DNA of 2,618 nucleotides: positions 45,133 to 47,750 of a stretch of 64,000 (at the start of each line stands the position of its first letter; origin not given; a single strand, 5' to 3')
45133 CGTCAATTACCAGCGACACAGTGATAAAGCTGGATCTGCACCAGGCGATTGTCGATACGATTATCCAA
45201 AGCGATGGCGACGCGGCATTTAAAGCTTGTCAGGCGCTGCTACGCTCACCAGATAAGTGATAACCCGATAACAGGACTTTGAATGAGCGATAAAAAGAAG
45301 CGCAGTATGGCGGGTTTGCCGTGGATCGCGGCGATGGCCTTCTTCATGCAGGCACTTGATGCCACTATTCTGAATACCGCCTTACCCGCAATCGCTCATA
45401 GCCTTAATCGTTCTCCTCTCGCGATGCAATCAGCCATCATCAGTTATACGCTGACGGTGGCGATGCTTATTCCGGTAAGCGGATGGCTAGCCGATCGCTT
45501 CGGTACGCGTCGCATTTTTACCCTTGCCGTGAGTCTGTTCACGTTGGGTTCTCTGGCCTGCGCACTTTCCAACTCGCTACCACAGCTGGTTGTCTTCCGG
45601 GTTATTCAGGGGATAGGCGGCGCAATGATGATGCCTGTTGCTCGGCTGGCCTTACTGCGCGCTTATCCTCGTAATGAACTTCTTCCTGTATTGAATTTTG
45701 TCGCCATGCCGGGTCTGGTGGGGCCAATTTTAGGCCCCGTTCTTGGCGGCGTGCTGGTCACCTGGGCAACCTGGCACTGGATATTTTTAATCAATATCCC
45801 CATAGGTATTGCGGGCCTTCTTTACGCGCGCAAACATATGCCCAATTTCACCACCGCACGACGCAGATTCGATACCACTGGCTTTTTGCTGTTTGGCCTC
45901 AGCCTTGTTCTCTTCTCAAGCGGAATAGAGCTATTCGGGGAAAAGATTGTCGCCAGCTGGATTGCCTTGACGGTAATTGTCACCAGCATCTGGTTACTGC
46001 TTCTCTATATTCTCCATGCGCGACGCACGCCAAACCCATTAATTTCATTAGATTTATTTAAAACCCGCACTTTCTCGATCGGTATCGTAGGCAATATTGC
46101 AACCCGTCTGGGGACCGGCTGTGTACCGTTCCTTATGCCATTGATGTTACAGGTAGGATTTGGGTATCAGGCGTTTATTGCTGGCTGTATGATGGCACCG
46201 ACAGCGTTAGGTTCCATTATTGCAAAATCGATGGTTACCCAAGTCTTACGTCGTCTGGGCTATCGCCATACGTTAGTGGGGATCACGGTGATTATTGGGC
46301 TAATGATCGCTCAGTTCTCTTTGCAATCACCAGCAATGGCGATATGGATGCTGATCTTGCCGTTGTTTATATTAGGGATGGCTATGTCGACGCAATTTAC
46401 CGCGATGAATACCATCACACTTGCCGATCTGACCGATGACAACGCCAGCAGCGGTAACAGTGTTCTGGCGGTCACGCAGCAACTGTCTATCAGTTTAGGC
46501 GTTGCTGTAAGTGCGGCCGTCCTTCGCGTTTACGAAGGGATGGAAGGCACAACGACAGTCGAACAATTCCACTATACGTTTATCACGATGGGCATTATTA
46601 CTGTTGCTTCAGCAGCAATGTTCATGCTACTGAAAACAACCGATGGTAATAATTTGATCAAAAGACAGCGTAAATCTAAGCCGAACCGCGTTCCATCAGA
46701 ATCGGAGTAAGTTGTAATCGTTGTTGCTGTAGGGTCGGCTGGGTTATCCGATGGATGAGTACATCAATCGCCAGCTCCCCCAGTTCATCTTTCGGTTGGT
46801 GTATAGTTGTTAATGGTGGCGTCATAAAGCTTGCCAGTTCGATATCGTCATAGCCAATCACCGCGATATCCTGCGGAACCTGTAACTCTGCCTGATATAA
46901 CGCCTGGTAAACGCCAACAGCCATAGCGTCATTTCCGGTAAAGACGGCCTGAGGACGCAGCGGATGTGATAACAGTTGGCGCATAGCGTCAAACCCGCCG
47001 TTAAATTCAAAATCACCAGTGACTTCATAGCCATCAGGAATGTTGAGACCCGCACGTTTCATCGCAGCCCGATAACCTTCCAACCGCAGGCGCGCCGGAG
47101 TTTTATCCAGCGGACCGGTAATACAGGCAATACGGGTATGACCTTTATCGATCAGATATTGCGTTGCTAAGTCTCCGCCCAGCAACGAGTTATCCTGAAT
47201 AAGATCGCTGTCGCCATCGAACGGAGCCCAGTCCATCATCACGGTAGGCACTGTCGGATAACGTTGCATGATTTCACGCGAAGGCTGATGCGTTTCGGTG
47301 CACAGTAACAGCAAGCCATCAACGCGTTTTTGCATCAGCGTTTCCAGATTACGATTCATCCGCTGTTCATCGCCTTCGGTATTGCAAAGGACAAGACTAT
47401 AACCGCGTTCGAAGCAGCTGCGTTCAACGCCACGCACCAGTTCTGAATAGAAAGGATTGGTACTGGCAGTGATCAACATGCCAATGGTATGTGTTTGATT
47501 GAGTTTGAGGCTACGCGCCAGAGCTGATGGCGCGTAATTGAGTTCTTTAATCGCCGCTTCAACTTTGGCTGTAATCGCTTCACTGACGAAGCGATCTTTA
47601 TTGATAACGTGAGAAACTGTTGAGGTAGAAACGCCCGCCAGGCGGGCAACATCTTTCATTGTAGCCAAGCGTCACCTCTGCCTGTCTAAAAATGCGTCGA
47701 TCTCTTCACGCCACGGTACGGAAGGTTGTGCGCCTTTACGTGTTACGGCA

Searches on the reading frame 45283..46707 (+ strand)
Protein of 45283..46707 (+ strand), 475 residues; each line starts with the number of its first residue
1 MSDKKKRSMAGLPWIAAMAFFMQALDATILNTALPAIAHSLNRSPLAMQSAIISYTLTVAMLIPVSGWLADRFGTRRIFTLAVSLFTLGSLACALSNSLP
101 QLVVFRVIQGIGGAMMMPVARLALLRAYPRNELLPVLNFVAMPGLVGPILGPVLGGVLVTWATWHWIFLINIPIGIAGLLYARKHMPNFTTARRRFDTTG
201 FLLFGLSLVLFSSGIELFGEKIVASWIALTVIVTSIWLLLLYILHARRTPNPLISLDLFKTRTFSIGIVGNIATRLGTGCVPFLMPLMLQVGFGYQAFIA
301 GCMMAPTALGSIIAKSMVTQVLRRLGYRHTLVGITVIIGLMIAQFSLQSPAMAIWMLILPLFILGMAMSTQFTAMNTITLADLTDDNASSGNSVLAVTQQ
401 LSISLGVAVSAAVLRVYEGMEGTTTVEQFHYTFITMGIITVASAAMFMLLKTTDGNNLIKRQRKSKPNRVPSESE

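Call 44: find_homologous_proteins(query=window:45283-46707:+, max_evalue=1e-30)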
Query window:45283-46707:+ (475 aa): 7618 proteins with E <= 1e-30 among 8000 candidates; the best 120 are listed.
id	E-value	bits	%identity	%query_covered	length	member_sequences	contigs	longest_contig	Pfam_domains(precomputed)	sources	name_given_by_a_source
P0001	4.0e-297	1003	99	100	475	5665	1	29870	PF05977.20,PF07690.22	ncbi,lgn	ncbi:TPA: multidrug transporter subunit MdtD [Escherichia coli]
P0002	1.9e-296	1001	97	100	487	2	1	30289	PF07690.22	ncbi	-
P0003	5.9e-291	983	97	100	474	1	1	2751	PF07690.22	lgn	-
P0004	3.1e-287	970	98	100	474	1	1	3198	PF07690.22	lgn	-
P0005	3.1e-281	951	96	100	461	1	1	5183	PF05977.20,PF07690.22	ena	-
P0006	1.4e-280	948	96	100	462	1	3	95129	PF07690.22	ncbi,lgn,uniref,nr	ncbi:MFS transporter [Shigella boydii]|uniref:MFS transporter n=1 Tax=Shigella boydii TaxID=621 RepI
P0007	1.3e-278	942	96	100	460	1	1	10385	PF07690.22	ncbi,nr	ncbi:DHA2 family efflux MFS transporter permease subunit [Shigella sonnei]|nr:DHA2 family efflux MFS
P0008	1.8e-278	941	91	100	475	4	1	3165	PF05977.20,PF07690.22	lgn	-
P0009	6.4e-278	940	95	100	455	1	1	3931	PF07690.22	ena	-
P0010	9.4e-275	929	96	98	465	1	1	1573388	PF07690.22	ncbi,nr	ncbi:MFS transporter [Escherichia coli]|nr:MFS transporter [Escherichia coli]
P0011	1.4e-265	899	91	100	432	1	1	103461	PF00083.31,PF07690.22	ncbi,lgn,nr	ncbi:MFS transporter [Escherichia coli]|nr:MFS transporter [Escherichia coli]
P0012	3.3e-262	888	90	100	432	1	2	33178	PF00083.31,PF07690.22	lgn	-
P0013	3.6e-262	888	86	100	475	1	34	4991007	PF05977.20,PF07690.22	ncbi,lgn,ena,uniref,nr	ncbi:TPA: multidrug transporter subunit MdtD [Citrobacter koseri]|uniref:multidrug transporter subun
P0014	1.3e-261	886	85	100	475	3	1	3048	PF05977.20,PF07690.22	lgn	-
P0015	2.9e-261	885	86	100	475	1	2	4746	PF05977.20,PF07690.22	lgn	-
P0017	6.1e-261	884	85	100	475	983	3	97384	PF05977.20,PF07690.22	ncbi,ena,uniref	ncbi:multidrug transporter subunit MdtD [Citrobacter braakii]|uniref:multidrug transporter subunit M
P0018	4.4e-260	881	86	100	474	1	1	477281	PF05977.20,PF07690.22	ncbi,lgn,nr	ncbi:DHA2 family efflux MFS transporter permease subunit [Citrobacter sedlakii]|nr:DHA2 family efflu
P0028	1.1e-256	870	86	100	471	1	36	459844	PF05977.20,PF07690.22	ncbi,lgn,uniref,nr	ncbi:MFS transporter [Salmonella enterica subsp. enterica serovar Virchow]|uniref:MFS transporter n=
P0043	1.5e-252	856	85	98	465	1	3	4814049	PF05977.20,PF07690.22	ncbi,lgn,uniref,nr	ncbi:multidrug transporter subunit MdtD [[Enterobacter] lignolyticus]|uniref:Drug resistance transpo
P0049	2.3e-252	855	83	100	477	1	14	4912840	PF05977.20,PF07690.22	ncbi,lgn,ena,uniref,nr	ncbi:multidrug transporter subunit MdtD [Enterobacter soli]|uniref:multidrug transporter subunit Mdt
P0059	7.4e-252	854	85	98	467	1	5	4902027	PF05977.20,PF00083.31,PF07690.22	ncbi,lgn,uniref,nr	ncbi:multidrug transporter subunit MdtD [Kosakonia sacchari]|uniref:Drug resistance transporter, Emr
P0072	2.1e-251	852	83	100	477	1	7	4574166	PF05977.20,PF07690.22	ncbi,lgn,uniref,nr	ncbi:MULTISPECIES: multidrug transporter subunit MdtD [Enterobacter cloacae complex]|uniref:multidru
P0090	4.2e-251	851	86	97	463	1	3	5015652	PF05977.20,PF07690.22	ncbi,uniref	ncbi:multidrug transporter subunit MdtD [Yokenella regensburgei]|uniref:multidrug transporter subuni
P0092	4.3e-251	851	86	98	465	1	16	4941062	PF05977.20,PF07690.22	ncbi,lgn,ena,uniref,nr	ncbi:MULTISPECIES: multidrug transporter subunit MdtD [Pseudocitrobacter]|uniref:EmrB/QacA subfamily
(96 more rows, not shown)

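Call 45: find_encoding_contigs(protein=P0013, flank=2500, max_places=1)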
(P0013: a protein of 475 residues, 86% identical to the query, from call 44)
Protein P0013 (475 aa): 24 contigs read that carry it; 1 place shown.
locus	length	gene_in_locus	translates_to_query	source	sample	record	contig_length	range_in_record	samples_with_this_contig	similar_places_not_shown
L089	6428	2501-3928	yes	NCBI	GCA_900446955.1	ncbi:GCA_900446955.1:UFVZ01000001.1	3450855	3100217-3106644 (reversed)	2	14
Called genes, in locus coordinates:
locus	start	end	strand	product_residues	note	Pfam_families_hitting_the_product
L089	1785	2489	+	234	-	PF00392:GntR, PF07729:FCD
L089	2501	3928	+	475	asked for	PF05977:MFS_3 (faint), PF07690:MFS_1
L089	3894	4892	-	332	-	PF00356:LacI, PF00532:Peripla_BP_1, PF13407:Peripla_BP_4, PF13377:Peripla_BP_3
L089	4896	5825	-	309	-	PF00294:PfkB, PF08543:Phos_pyr_kin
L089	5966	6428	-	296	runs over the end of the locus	PF00532:Peripla_BP_1, PF13407:Peripla_BP_4, PF13458:Peripla_BP_6, PF13377:Peripla_BP_3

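Call 46: find_encoding_contigs(protein=P0028, flank=2500, max_places=1)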
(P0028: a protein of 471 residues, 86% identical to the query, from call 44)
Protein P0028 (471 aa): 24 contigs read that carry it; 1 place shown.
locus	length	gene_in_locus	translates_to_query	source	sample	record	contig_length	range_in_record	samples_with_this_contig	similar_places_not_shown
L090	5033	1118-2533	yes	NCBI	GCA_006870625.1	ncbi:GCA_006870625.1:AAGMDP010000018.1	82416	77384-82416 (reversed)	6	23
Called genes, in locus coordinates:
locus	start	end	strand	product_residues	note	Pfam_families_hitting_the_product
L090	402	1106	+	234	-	PF00392:GntR, PF07729:FCD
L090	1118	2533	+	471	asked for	PF05977:MFS_3 (weak), PF07690:MFS_1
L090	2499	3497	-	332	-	PF00356:LacI, PF00532:Peripla_BP_1, PF13407:Peripla_BP_4, PF13377:Peripla_BP_3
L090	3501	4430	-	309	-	PF00294:PfkB, PF08543:Phos_pyr_kin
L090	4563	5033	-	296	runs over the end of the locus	PF00532:Peripla_BP_1, PF13407:Peripla_BP_4, PF13458:Peripla_BP_6, PF13377:Peripla_BP_3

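Call 47: find_encoding_contigs(protein=P0049, flank=2500, max_places=1)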
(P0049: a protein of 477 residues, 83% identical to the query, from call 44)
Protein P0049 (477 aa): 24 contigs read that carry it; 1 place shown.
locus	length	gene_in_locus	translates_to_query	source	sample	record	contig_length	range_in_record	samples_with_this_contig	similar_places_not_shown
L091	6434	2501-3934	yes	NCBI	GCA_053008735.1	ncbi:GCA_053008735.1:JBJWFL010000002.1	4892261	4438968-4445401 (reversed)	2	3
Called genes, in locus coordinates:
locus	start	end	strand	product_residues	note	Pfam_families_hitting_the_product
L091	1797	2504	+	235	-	PF00392:GntR, PF07729:FCD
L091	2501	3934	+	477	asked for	PF05977:MFS_3 (weak), PF07690:MFS_1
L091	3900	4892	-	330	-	PF00356:LacI, PF00532:Peripla_BP_1, PF13407:Peripla_BP_4, PF13377:Peripla_BP_3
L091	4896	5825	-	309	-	PF00294:PfkB, PF08543:Phos_pyr_kin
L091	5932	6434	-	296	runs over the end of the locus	PF00532:Peripla_BP_1, PF13407:Peripla_BP_4, PF13458:Peripla_BP_6, PF13377:Peripla_BP_3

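Call 48: find_encoding_contigs(protein=P0059, flank=2500, max_places=1)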
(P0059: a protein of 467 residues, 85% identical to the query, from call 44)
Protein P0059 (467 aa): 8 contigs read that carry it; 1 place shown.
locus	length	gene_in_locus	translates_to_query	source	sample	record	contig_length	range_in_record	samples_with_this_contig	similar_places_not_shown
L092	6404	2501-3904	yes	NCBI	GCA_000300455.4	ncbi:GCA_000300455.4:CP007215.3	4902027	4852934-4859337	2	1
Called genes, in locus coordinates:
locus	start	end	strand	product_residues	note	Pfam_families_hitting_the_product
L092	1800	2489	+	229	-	PF00392:GntR, PF07729:FCD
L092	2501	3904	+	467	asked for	PF00083:Sugar_tr (weak), PF05977:MFS_3 (weak), PF07690:MFS_1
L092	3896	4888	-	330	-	PF00356:LacI, PF00532:Peripla_BP_1, PF13407:Peripla_BP_4, PF13377:Peripla_BP_3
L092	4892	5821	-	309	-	PF00294:PfkB, PF08543:Phos_pyr_kin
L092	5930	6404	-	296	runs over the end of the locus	PF00532:Peripla_BP_1, PF13407:Peripla_BP_4, PF13458:Peripla_BP_6, PF13377:Peripla_BP_3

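Call 49: find_encoding_contigs(protein=P0090, flank=2500, max_places=1)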
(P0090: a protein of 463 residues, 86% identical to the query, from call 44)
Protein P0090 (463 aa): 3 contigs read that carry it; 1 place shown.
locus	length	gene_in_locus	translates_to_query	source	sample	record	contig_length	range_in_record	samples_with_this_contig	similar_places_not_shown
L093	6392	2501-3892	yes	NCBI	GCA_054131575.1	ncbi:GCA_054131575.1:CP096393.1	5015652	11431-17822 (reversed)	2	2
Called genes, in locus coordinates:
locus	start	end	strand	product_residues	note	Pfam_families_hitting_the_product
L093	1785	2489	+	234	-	PF00392:GntR, PF07729:FCD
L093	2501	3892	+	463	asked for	PF05977:MFS_3 (weak), PF07690:MFS_1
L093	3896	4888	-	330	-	PF00356:LacI, PF00532:Peripla_BP_1, PF13407:Peripla_BP_4, PF13377:Peripla_BP_3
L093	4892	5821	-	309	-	PF00294:PfkB, PF08543:Phos_pyr_kin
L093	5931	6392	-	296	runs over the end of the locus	PF00532:Peripla_BP_1, PF13407:Peripla_BP_4, PF13458:Peripla_BP_6, PF13377:Peripla_BP_3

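Call 50: find_encoding_contigs(protein=P0092, flank=2500, max_places=1)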
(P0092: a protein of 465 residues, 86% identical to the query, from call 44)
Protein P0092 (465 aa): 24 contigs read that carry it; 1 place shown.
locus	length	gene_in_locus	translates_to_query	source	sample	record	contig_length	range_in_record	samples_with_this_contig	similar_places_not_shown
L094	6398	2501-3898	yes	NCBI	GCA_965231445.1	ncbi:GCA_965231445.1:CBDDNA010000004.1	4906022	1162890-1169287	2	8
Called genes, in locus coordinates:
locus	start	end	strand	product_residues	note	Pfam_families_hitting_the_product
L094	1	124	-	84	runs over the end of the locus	-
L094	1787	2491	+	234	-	PF00392:GntR, PF07729:FCD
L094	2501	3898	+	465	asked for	PF05977:MFS_3 (weak), PF07690:MFS_1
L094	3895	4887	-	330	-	PF00356:LacI, PF00532:Peripla_BP_1, PF13407:Peripla_BP_4, PF13377:Peripla_BP_3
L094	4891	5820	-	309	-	PF00294:PfkB, PF08543:Phos_pyr_kin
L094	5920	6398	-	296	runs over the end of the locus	PF00532:Peripla_BP_1, PF13407:Peripla_BP_4, PF13458:Peripla_BP_6, PF13377:Peripla_BP_3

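Call 61: find_encoding_contigs(protein=P0017, flank=2500, max_places=1)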
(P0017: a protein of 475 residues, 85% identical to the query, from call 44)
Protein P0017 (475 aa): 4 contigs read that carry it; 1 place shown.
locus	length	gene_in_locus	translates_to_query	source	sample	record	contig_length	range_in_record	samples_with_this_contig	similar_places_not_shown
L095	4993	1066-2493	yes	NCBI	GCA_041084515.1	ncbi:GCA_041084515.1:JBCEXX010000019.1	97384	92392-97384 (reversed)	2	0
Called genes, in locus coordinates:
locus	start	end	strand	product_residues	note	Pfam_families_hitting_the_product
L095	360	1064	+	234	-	PF00392:GntR, PF07729:FCD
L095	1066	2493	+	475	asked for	PF05977:MFS_3 (weak), PF07690:MFS_1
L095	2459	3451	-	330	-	PF00356:LacI, PF00532:Peripla_BP_1, PF13407:Peripla_BP_4, PF13377:Peripla_BP_3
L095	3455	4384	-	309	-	PF00294:PfkB, PF08543:Phos_pyr_kin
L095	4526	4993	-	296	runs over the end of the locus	PF00532:Peripla_BP_1, PF13407:Peripla_BP_4, PF13458:Peripla_BP_6, PF13377:Peripla_BP_3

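Call 62: find_encoding_contigs(protein=P0043, flank=2500, max_places=1)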
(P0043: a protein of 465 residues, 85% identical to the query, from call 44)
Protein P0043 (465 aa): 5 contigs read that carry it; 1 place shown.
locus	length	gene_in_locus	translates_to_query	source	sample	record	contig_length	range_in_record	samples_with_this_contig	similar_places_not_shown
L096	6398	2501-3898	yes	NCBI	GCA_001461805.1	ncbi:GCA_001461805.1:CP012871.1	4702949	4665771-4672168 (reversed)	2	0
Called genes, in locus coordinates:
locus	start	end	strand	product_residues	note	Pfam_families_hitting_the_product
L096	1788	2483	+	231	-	PF08279:HTH_11 (faint), PF00392:GntR, PF07729:FCD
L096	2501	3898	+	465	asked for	PF05977:MFS_3 (weak), PF07690:MFS_1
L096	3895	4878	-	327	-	PF00356:LacI, PF00532:Peripla_BP_1, PF13407:Peripla_BP_4, PF13377:Peripla_BP_3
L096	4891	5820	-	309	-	PF00294:PfkB, PF08543:Phos_pyr_kin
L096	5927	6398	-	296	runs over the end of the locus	PF00532:Peripla_BP_1, PF13407:Peripla_BP_4, PF13458:Peripla_BP_6, PF13377:Peripla_BP_3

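Call 63: find_encoding_contigs(protein=P0072, flank=2500, max_places=1)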
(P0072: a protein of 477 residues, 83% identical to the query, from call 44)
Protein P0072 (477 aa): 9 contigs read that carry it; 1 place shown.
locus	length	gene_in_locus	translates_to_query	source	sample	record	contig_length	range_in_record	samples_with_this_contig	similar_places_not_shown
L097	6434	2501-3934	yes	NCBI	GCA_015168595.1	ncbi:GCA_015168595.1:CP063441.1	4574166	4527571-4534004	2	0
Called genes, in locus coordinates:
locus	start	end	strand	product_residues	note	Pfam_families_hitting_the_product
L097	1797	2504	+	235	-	PF00392:GntR, PF07729:FCD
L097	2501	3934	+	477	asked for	PF05977:MFS_3 (faint), PF07690:MFS_1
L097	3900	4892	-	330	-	PF00356:LacI, PF00532:Peripla_BP_1, PF13407:Peripla_BP_4, PF13377:Peripla_BP_3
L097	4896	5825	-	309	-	PF00294:PfkB, PF08543:Phos_pyr_kin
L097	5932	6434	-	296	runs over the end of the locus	PF00532:Peripla_BP_1, PF13407:Peripla_BP_4, PF13458:Peripla_BP_6, PF13377:Peripla_BP_3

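Call 64: find_encoding_contigs(protein=P0018, flank=2500, max_places=1)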
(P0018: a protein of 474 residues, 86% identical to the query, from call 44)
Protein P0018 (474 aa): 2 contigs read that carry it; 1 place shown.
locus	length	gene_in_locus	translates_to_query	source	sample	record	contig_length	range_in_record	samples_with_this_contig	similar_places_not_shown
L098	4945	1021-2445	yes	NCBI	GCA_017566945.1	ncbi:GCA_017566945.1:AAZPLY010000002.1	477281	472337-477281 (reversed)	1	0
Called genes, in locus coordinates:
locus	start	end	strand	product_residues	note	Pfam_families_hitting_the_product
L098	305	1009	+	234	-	PF00392:GntR, PF07729:FCD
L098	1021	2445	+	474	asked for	PF05977:MFS_3 (weak), PF07690:MFS_1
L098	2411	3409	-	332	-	PF00356:LacI, PF00532:Peripla_BP_1, PF13407:Peripla_BP_4, PF13377:Peripla_BP_3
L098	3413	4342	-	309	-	PF00294:PfkB, PF08543:Phos_pyr_kin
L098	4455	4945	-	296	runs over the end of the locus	PF00532:Peripla_BP_1, PF13407:Peripla_BP_4, PF13458:Peripla_BP_6, PF13377:Peripla_BP_3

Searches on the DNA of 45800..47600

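Call 60: search_rna_families(source=window, start=45800, end=47600, threshold=evalue, max_evalue=1)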
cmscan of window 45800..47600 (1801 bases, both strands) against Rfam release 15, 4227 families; matches with E-value up to 1: 0.
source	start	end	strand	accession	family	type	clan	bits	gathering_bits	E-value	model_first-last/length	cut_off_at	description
